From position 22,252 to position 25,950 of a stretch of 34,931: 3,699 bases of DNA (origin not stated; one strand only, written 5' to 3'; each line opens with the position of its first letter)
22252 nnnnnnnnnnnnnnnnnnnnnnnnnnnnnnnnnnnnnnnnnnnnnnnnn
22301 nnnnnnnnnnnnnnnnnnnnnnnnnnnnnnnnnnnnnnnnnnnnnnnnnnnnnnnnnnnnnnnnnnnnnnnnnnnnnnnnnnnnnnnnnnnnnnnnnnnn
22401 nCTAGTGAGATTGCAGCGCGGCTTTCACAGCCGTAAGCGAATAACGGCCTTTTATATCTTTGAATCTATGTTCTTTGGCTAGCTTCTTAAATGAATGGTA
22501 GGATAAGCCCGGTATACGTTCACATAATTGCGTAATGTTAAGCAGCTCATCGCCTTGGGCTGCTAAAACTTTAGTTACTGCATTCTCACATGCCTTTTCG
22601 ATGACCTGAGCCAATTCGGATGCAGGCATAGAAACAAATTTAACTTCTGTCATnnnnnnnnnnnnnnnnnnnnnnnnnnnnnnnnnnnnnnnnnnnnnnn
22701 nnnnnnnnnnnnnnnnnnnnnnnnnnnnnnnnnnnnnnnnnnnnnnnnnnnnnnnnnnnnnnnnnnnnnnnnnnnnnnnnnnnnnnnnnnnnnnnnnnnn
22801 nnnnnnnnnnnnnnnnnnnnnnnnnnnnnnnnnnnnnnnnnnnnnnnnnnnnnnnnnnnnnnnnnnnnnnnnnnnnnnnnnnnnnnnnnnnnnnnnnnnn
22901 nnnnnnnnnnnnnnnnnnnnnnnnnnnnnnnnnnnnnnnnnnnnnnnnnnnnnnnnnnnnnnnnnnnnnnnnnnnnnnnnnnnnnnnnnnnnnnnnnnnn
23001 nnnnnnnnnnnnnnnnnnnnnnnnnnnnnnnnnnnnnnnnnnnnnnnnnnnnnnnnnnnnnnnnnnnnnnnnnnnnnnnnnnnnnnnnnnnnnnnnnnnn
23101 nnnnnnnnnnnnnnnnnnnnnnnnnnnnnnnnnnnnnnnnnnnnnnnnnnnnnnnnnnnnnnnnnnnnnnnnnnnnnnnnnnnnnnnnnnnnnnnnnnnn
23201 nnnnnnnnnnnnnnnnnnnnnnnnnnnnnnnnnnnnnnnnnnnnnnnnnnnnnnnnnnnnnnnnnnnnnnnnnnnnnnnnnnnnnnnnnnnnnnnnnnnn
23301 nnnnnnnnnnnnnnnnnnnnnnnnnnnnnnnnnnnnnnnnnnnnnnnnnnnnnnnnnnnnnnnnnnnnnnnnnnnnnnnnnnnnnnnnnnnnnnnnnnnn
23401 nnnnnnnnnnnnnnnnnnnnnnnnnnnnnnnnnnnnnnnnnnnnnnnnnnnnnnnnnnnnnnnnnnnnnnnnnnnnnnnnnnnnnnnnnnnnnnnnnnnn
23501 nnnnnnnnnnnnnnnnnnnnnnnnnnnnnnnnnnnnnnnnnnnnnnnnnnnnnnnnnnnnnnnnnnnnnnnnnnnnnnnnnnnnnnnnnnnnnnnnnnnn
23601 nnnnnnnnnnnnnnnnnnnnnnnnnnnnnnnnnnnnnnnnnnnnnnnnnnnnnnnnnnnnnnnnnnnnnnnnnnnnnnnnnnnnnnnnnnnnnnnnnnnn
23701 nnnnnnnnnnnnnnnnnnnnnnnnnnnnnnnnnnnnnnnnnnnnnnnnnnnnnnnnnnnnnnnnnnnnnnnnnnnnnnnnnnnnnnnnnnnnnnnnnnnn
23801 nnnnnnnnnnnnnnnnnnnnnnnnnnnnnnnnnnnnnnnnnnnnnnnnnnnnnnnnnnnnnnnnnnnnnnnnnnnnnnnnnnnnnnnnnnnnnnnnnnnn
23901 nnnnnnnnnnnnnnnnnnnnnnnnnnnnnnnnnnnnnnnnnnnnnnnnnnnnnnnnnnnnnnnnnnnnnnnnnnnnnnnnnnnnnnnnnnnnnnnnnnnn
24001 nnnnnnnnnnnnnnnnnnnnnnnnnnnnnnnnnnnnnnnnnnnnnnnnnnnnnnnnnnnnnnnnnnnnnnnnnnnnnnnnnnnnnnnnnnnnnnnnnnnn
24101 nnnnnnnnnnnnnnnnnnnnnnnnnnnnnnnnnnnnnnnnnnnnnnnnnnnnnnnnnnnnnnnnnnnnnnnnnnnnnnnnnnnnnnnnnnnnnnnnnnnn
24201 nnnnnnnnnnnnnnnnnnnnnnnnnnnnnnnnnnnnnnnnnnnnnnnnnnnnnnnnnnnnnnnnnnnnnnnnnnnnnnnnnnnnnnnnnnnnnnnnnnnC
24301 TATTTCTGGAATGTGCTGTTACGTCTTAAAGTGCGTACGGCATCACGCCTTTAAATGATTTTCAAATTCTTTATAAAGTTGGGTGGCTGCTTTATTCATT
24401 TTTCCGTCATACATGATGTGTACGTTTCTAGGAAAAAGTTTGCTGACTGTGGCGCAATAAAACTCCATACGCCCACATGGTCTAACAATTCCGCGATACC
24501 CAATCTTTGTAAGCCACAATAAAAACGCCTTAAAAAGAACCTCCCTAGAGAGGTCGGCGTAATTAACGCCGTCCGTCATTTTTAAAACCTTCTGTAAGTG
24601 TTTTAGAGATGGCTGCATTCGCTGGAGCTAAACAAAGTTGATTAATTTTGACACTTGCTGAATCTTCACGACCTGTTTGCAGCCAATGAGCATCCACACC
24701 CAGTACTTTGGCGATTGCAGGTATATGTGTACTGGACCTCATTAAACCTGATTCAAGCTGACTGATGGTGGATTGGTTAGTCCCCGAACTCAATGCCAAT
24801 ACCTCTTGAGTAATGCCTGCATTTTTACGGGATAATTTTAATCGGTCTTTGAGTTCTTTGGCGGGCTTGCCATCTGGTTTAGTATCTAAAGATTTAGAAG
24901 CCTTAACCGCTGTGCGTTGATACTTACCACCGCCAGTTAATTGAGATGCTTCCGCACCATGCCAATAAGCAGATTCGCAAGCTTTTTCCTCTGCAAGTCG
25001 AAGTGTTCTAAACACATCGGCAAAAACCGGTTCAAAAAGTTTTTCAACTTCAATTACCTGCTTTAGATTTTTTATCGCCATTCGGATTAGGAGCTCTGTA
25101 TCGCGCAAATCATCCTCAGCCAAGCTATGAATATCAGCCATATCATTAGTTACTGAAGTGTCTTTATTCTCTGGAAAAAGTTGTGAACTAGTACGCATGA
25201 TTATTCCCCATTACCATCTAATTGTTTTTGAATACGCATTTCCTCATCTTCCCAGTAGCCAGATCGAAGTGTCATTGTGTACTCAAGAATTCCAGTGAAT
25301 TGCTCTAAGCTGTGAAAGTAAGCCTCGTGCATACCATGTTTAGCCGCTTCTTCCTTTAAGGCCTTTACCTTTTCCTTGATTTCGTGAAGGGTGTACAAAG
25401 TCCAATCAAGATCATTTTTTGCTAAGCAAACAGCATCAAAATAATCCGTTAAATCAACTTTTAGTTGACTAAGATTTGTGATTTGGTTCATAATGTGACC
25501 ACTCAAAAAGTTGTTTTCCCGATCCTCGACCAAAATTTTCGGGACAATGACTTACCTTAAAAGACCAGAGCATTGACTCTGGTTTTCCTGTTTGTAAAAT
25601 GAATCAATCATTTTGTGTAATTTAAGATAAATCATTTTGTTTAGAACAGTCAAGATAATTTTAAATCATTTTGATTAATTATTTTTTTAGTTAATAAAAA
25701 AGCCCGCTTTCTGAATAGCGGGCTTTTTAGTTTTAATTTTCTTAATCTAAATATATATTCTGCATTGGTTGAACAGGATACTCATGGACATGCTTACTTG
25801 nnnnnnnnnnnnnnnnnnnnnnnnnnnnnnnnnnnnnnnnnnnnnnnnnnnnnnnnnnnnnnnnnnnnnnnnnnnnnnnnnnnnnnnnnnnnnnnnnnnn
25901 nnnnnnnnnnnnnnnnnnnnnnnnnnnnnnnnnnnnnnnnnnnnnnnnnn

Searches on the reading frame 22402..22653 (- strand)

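Call 44: search_protein_families(library=phrogs, proteins=[window:22402-22653:-], max_evalue=0.01)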
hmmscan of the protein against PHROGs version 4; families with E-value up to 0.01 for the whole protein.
window:22402-22653:- (83 aa): 2 families
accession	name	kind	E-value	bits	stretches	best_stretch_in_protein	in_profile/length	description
phrog_31485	-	unknown function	4.2e-50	168.8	1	1-83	1-83/83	-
phrog_668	-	DNA, RNA and nucleotide metabolism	0.0015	19.3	1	3-77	24-107/181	HTH DNA binding protein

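Call 45: search_protein_families(library=pfam, proteins=[window:22402-22653:-], max_evalue=0.01)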
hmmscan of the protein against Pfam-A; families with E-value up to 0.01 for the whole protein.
window:22402-22653:- (83 aa): 0 families

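Call 76: search_protein_families(library=ncbifam, proteins=[window:22402-22653:-], max_evalue=0.1)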
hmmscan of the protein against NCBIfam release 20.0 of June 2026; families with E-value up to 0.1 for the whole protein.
window:22402-22653:- (83 aa): 1 family
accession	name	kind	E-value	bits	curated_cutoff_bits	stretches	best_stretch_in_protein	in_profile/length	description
NF005761.0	PRK07588.1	equivalog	0.073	12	454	1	4-32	95-123/392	FAD-binding domain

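Call 77: search_protein_families(library=padloc, proteins=[window:22402-22653:-], max_evalue=0.1)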
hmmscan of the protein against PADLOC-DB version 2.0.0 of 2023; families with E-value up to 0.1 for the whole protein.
window:22402-22653:- (83 aa): 0 families

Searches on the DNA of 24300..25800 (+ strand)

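Call 6: search_dna_similar(query=window:24300-25800:+, collection=phages, mode=distant, max_rows=30)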
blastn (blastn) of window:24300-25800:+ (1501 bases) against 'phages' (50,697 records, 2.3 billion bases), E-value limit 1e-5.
No match.

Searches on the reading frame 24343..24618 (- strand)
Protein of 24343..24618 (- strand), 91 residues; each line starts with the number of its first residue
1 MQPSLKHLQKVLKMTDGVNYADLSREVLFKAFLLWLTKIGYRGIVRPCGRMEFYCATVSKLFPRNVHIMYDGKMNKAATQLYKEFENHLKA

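Call 4: search_protein_families(library=pfam, proteins=[window:24343-24618:-], max_evalue=0.1)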
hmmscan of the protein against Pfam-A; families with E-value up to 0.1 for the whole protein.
window:24343-24618:- (91 aa): 0 families

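Call 5: search_protein_families(library=phrogs, proteins=[window:24343-24618:-], max_evalue=0.1)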
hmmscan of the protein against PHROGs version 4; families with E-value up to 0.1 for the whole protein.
window:24343-24618:- (91 aa): 2 families
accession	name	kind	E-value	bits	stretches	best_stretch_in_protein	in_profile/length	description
phrog_31112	-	unknown function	2.7e-19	70.1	1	28-88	11-71/78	-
phrog_3208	-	unknown function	0.0012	20.1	1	62-88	47-73/83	-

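Call 76: search_protein_families(library=ncbifam, proteins=[window:24343-24579:-], max_evalue=0.1)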
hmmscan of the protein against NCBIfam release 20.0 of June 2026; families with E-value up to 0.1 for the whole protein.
window:24343-24579:- (78 aa): 0 families

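Call 77: search_protein_families(library=padloc, proteins=[window:24343-24579:-], max_evalue=0.1)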
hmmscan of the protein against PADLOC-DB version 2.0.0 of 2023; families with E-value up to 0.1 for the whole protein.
window:24343-24579:- (78 aa): 0 families
